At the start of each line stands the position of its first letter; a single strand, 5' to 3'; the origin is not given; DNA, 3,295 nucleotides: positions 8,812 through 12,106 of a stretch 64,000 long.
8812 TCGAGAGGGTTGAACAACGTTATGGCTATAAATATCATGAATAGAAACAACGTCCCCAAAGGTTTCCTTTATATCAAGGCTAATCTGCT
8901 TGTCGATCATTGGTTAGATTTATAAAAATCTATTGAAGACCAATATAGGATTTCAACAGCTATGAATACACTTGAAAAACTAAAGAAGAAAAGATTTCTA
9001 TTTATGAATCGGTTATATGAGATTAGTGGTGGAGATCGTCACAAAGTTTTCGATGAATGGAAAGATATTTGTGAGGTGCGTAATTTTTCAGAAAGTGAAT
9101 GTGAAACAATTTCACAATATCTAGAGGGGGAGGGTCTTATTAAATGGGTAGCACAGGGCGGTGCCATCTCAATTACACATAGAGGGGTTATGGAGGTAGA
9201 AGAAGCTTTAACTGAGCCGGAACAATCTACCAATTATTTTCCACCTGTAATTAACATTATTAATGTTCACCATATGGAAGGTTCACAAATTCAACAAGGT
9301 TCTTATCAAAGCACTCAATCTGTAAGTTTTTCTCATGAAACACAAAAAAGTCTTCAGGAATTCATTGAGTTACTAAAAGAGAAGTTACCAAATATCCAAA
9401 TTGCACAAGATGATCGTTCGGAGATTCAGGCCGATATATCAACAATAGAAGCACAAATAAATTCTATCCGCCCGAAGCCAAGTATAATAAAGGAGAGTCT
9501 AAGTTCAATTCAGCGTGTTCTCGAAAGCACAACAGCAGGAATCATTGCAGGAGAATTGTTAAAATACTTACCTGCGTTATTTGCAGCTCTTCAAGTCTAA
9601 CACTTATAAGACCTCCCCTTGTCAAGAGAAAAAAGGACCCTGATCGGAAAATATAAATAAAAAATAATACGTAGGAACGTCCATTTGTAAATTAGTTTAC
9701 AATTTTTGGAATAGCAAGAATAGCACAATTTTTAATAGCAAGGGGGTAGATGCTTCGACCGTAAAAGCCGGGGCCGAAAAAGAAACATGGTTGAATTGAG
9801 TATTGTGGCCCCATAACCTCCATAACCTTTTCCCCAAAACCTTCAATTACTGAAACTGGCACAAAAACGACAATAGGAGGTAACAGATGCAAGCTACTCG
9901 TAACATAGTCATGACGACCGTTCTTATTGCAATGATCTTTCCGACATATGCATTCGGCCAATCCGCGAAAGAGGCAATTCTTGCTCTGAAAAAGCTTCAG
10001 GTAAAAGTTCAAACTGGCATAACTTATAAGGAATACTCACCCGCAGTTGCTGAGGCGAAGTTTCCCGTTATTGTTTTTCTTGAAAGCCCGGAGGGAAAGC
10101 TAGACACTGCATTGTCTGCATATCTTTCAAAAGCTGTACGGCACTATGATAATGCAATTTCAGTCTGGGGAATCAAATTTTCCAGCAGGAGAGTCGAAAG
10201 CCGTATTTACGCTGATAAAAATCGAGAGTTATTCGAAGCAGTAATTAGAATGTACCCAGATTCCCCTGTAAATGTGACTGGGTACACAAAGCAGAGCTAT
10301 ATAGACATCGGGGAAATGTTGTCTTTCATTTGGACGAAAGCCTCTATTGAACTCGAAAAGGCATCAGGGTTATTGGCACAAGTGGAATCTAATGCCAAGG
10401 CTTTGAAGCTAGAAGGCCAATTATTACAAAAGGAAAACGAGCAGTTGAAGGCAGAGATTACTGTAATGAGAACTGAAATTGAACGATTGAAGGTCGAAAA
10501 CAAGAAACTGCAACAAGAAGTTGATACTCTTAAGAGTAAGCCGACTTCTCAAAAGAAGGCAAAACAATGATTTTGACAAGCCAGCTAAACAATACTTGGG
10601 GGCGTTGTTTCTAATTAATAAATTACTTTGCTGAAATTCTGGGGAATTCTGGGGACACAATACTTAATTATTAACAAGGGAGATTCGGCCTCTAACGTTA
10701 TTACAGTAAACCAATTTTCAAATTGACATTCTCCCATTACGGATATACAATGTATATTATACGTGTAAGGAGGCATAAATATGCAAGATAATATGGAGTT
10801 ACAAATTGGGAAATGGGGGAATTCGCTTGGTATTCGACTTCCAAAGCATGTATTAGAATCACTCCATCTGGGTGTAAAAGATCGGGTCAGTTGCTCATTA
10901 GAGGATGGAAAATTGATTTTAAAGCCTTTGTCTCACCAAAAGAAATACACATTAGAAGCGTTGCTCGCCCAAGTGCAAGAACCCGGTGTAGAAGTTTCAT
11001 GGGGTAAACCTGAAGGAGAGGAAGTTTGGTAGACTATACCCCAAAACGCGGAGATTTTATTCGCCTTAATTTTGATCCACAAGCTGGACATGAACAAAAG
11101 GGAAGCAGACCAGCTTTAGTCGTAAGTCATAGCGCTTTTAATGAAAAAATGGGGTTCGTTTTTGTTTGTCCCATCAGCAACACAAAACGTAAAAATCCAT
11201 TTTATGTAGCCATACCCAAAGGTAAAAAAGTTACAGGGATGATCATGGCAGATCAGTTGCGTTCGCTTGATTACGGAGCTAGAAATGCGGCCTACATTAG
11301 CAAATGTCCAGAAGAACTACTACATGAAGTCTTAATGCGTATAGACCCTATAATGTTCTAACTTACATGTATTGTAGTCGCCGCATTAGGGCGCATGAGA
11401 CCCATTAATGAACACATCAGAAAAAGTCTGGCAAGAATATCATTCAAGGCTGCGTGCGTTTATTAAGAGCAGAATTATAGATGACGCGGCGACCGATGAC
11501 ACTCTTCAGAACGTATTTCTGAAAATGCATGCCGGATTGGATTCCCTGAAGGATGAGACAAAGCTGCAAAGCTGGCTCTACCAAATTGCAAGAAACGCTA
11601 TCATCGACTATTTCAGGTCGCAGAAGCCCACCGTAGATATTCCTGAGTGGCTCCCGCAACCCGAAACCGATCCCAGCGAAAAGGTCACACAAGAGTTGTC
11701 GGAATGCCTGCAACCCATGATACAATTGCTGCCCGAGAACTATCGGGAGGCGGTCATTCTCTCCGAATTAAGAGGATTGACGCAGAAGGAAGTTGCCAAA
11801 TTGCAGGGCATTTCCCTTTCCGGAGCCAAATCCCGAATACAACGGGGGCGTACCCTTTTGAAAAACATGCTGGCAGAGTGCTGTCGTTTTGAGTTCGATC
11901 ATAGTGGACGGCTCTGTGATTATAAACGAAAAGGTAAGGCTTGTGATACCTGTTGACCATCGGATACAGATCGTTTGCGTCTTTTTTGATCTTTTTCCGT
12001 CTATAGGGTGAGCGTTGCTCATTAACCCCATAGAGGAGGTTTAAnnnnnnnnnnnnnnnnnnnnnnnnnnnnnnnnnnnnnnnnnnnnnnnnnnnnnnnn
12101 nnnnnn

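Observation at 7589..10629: T5orf172 (GIY-YIG-like) fusion protein followed by two unknown ORFs bracketed by a thrice-repeated ~26-bp motif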

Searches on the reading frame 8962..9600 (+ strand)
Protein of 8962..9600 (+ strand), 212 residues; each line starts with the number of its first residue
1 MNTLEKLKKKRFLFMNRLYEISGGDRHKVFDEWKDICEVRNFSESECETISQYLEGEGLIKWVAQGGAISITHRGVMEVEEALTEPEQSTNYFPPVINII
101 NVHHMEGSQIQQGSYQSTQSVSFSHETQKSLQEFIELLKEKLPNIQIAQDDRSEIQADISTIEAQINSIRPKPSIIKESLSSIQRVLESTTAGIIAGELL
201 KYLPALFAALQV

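Call 9: search_protein_families(library=pfam, proteins=[window:8962-9600:+], max_evalue=0.01)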
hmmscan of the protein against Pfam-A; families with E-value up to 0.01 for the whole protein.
window:8962-9600:+ (212 aa): 0 families

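Call 10: search_protein_families(library=padloc, proteins=[window:8962-9600:+], max_evalue=0.01)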
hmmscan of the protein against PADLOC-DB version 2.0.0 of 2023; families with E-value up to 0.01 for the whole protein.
window:8962-9600:+ (212 aa): 7 families
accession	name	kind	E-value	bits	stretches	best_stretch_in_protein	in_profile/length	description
PDLC04448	PDC-M14B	-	1.2e-10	39.4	1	101-195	159-253/275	-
PDLC04449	PDC-M14B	-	2.6e-09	35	1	112-206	169-261/267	-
PDLC04451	PDC-M14B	-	5e-07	27.7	1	127-196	183-250/261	-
PDLC02333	AbiTi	-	9.3e-07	27.1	1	104-205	10-112/114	AbiTi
PDLC04453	PDC-M14B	-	0.00011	19.8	1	80-191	150-253/276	-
PDLC03859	LmuB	-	0.00034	17.9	1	19-185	317-402/611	-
PDLC00062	GajA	-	0.0065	12.9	0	142-194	186-238/639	AAA ATPase domain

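Call 37: search_protein_families(library=ncbifam, proteins=[window:8962-9600:+], max_evalue=0.01)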
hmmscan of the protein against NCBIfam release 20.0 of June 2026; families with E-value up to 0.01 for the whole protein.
window:8962-9600:+ (212 aa): 0 families

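Call 47: find_homologous_proteins(query=window:8962-9600:+)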
Query window:8962-9600:+ (212 aa): 49 proteins with E <= 0.001 among 310 candidates.
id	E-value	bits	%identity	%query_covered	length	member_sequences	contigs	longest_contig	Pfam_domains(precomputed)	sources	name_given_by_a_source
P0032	2.2e-132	457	100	100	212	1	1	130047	-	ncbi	ncbi:MAG: hypothetical protein AB1401_06060 [Thermodesulfobacteriota bacterium]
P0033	2.9e-69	251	57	99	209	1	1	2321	-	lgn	-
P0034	2.5e-66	242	57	98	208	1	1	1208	-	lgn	-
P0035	3.3e-66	241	58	99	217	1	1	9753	-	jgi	-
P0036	5.3e-64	234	57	92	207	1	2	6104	-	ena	-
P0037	6.2e-64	234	57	93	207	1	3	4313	-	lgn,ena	-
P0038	4.4e-63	231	58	92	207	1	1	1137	-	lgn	-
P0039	7.6e-61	224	52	99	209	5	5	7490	-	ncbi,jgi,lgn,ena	-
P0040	1.8e-60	222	53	93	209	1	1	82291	-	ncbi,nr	ncbi:MAG: hypothetical protein HY881_03245 [Deltaproteobacteria bacterium]|nr:hypothetical protein [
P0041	1.9e-60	222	52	99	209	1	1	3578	-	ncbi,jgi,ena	-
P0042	2.0e-59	219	51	92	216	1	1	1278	-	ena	-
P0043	1.8e-57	213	51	99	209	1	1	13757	-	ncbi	-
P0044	9.2e-57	210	51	99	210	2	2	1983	-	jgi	jgi:DNA-binding MarR family transcriptional regulator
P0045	1.9e-56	209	52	98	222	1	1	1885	-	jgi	-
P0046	4.6e-56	208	49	99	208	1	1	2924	-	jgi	-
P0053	4.8e-45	172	42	97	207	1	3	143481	-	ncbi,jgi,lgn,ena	-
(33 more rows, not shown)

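Call 48: find_encoding_contigs(protein=P0040, flank=5000, max_places=2)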
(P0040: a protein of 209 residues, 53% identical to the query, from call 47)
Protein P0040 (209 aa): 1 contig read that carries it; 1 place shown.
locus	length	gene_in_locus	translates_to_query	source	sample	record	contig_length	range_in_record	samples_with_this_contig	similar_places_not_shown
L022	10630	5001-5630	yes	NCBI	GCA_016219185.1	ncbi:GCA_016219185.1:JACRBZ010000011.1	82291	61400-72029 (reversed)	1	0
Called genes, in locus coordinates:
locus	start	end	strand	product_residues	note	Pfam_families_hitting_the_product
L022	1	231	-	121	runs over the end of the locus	PF02635:DsrE, PF13686:DrsE_2 (faint)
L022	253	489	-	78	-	PF01206:TusA (weak)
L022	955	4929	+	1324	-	PF05170:AsmA (faint), PF05359:DUF748, PF00691:OmpA (faint)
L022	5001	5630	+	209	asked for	-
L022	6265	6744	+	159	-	-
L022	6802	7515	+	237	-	-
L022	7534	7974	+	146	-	-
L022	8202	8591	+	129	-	-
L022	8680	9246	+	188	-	-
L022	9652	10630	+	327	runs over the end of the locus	-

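Call 49: find_encoding_contigs(protein=P0035, flank=5000, max_places=2)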
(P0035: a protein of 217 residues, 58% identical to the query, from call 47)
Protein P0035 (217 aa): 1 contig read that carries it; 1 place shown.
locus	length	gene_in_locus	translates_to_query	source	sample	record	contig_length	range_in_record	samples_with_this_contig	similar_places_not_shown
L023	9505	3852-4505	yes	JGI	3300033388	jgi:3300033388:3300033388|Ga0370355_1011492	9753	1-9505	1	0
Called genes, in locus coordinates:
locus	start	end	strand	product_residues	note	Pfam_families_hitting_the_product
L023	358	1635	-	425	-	PF13191:AAA_16 (weak), PF13401:AAA_22 (faint)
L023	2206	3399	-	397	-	PF14082:SduA_C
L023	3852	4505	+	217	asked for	-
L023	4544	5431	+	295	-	-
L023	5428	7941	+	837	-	PF04313:HSDR_N (weak), PF13588:HSDR_N_2 (weak), PF00270:DEAD, PF04851:ResIII, PF18766:SWI2_SNF2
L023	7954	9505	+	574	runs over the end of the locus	PF02384:N6_Mtase, PF01170:UPF0020 (faint), PF07669:Eco57I (weak)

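Call 50: find_encoding_contigs(protein=P0053, flank=5000, max_places=2)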
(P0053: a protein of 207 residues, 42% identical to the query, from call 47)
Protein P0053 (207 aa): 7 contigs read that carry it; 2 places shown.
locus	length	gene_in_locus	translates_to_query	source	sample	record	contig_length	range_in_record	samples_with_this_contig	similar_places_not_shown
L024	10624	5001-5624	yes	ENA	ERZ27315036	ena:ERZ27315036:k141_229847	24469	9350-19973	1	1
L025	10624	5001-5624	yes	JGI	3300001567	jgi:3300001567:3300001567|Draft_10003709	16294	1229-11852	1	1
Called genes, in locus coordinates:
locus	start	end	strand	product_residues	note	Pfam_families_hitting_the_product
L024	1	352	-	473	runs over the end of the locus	PF03237:Terminase_6N, PF17289:Terminase_6C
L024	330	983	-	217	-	-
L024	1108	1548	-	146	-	-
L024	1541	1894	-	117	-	-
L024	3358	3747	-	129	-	-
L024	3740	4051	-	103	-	PF11950:DUF3467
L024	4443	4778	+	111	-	-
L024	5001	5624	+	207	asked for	-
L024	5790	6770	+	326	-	-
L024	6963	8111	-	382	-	PF07505:DUF5131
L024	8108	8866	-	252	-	-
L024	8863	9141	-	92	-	PF01726:LexA_DNA_bind (weak)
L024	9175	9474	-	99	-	PF09397:FtsK_gamma (weak)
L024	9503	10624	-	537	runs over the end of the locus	PF17762:HTH_ParB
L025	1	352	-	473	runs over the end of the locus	PF03237:Terminase_6N, PF17289:Terminase_6C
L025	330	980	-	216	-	-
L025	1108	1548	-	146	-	-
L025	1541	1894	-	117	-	-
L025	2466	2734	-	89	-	-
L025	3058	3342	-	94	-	-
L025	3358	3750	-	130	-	-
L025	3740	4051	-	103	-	PF11950:DUF3467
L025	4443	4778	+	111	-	-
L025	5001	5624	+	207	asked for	-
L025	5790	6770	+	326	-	-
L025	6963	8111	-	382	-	PF07505:DUF5131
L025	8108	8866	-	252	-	-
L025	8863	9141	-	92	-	PF01726:LexA_DNA_bind (weak)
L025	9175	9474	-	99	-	PF09397:FtsK_gamma (weak)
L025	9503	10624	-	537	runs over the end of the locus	PF17762:HTH_ParB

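Call 51: search_protein_families(library=padloc, proteins=[L023:4544-5431:+, L024:5790-6770:+, L022:6265-6744:+, L022:6802-7515:+, L024:4443-4778:+], max_evalue=0.01)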
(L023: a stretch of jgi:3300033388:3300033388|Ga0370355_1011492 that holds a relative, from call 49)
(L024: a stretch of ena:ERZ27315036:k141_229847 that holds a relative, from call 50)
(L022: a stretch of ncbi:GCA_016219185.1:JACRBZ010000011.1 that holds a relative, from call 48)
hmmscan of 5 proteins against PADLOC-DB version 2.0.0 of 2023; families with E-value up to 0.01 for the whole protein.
L023:4544-5431:+ (295 aa): 5 families
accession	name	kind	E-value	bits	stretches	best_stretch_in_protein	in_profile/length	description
PDLC04448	PDC-M14B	-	2e-10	38.7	1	166-283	138-255/275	-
PDLC02333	AbiTi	-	6.6e-09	34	1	189-291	9-112/114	AbiTi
PDLC04451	PDC-M14B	-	2.7e-06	25.3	1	212-291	182-259/261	-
PDLC04449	PDC-M14B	-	2.8e-06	25.1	1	208-289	177-259/267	-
PDLC04453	PDC-M14B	-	0.00021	18.9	1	180-290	158-266/276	-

L024:5790-6770:+ (326 aa): 0 families

L022:6265-6744:+ (159 aa): 0 families

L022:6802-7515:+ (237 aa): 0 families

L024:4443-4778:+ (111 aa): 0 families

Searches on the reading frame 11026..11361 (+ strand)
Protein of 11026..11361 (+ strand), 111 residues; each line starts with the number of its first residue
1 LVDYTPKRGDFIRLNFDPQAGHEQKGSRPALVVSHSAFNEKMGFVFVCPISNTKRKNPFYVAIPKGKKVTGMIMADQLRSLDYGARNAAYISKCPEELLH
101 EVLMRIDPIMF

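Call 9: search_protein_families(library=pfam, proteins=[window:11026-11361:+], max_evalue=0.01)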
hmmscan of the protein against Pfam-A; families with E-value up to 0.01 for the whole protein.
window:11026-11361:+ (111 aa): 1 family
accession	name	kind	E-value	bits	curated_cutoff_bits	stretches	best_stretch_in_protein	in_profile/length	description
PF02452.23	PemK_toxin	-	2e-26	92.8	23.1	1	7-107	1-106/109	PemK-like, MazF-like toxin of type II toxin-antitoxin system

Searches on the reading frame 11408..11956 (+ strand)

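Call 9: search_protein_families(library=pfam, proteins=[window:11408-11956:+], max_evalue=0.01)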
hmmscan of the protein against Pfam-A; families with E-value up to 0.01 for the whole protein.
window:11408-11956:+ (182 aa): 5 families
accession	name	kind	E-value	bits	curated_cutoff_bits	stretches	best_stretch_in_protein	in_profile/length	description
PF08281.18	Sigma70_r4_2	-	1.7e-13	50.4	25.7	1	99-150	2-53/54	Sigma-70, region 4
PF04542.20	Sigma70_r2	-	1.1e-12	48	24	1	8-73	2-69/71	Sigma-70 region 2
PF07638.17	Sigma70_ECF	-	5.1e-07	30.2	21.1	1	3-154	18-182/185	ECF sigma factor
PF04545.22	Sigma70_r4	-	1.1e-05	25.3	24.1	1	106-152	3-49/50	Sigma-70, region 4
PF23253.1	KH_PARP14_6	-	0.0048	17.4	27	0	131-156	42-67/68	PARP14, sixth type I KH domain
